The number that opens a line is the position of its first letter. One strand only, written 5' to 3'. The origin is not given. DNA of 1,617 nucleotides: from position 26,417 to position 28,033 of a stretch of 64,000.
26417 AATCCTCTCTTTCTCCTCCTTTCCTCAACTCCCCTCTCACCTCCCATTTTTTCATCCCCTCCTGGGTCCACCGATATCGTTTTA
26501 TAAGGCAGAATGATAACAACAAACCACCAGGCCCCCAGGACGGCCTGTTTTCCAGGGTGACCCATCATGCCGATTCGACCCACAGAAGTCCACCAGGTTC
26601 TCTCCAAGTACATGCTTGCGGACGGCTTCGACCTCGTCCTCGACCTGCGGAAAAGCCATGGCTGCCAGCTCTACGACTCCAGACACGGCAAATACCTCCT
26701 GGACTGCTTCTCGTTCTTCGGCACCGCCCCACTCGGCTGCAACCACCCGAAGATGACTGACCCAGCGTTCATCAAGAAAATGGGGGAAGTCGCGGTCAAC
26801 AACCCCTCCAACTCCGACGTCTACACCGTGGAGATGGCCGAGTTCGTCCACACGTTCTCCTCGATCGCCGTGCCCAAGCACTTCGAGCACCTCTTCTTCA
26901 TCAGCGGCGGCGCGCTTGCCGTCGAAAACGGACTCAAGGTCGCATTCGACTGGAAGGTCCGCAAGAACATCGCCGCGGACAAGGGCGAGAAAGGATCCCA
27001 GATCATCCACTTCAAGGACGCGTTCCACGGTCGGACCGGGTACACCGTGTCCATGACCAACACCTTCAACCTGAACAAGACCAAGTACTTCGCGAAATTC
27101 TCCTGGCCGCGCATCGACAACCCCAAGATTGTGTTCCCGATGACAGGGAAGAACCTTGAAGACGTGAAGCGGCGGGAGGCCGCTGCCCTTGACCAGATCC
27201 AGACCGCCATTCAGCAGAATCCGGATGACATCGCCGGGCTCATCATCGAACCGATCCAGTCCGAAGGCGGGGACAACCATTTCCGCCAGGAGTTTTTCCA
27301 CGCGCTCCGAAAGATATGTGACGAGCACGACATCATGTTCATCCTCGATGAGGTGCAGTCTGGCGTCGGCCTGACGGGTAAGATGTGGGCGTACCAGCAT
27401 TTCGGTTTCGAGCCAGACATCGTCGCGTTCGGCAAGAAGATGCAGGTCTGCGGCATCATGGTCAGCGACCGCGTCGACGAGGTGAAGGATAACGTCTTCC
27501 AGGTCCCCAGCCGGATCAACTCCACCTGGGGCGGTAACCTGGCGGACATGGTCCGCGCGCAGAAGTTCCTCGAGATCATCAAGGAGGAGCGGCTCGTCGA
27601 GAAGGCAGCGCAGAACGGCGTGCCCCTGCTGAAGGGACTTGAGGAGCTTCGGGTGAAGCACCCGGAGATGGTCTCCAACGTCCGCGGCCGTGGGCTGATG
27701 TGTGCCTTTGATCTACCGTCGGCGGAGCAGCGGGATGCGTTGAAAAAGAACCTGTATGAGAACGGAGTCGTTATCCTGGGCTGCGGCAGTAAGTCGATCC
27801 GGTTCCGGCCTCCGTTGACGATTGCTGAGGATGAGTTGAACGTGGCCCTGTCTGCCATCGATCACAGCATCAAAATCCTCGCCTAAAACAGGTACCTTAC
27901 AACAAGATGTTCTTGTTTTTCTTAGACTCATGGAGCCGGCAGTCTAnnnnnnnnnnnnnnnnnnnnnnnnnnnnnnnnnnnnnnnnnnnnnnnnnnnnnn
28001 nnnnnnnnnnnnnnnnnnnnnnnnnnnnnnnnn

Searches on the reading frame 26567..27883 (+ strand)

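Call 27: search_protein_families(library=pfam, proteins=[window:26567-27883:+], max_evalue=0.00001)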
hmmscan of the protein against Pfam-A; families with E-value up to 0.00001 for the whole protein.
seq(439 aa): 1 family
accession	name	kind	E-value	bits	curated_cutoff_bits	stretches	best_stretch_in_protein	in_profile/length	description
PF00202.27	Aminotran_3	-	1.5e-87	294.4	30.5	1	24-433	10-401/403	Aminotransferase class-III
